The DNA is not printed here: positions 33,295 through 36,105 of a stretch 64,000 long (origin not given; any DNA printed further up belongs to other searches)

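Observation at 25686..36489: Eleven-gene co-directional array that embeds sulfate assimilation in an apparent sulfur-relay / Fe-S context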

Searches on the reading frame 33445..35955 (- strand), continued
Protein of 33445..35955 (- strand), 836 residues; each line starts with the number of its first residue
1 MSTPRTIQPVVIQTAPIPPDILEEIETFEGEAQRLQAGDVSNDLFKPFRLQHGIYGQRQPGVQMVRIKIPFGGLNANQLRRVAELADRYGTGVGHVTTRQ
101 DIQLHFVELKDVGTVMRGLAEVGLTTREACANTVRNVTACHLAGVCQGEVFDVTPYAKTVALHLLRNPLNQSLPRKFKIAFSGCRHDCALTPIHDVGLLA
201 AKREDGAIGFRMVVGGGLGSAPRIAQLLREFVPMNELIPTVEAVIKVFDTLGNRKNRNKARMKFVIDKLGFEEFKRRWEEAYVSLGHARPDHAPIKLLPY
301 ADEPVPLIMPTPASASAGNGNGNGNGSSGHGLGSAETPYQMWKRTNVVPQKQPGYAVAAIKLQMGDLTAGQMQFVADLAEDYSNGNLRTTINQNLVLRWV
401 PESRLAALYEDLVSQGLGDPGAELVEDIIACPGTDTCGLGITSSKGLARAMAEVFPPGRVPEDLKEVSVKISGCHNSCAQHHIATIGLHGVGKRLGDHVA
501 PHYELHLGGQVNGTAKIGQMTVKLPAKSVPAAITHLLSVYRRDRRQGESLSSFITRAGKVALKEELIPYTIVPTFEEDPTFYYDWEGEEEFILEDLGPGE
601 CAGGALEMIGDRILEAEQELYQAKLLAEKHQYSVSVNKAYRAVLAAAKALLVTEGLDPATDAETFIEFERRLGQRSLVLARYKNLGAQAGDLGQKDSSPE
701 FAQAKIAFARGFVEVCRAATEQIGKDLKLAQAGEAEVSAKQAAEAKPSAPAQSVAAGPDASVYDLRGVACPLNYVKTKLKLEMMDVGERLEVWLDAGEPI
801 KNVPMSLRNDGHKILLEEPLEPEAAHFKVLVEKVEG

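Call 98: find_encoding_contigs(protein=P0264, flank=9000, max_places=1)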
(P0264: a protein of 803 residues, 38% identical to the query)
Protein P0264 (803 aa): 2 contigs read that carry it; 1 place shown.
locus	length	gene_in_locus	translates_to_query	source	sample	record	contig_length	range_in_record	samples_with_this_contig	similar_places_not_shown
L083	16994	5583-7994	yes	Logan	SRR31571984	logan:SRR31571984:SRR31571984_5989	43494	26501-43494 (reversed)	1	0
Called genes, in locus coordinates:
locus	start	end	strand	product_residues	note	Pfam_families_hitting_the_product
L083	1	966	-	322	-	?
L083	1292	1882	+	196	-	PF09195:Endonuc-BglII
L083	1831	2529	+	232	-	PF05063:MT-A70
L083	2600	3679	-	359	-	PF04285:DUF444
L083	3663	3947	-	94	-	-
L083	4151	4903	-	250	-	PF12146:Hydrolase_4, PF00561:Abhydrolase_1, PF12697:Abhydrolase_6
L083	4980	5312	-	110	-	PF03091:CutA1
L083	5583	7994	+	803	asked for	PF03460:NIR_SIR_ferr, PF01077:NIR_SIR, PF03460:NIR_SIR_ferr, PF01206:TusA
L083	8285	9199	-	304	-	PF01063:Aminotran_4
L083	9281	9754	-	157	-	PF01243:PNPOx_N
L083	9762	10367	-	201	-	PF02441:Flavoprotein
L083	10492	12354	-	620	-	PF02730:AFOR_N, PF01314:AFOR_C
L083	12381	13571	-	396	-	PF02597:ThiS (faint), PF04909:Amidohydro_2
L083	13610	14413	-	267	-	PF01144:CoA_trans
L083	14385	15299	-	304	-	PF01144:CoA_trans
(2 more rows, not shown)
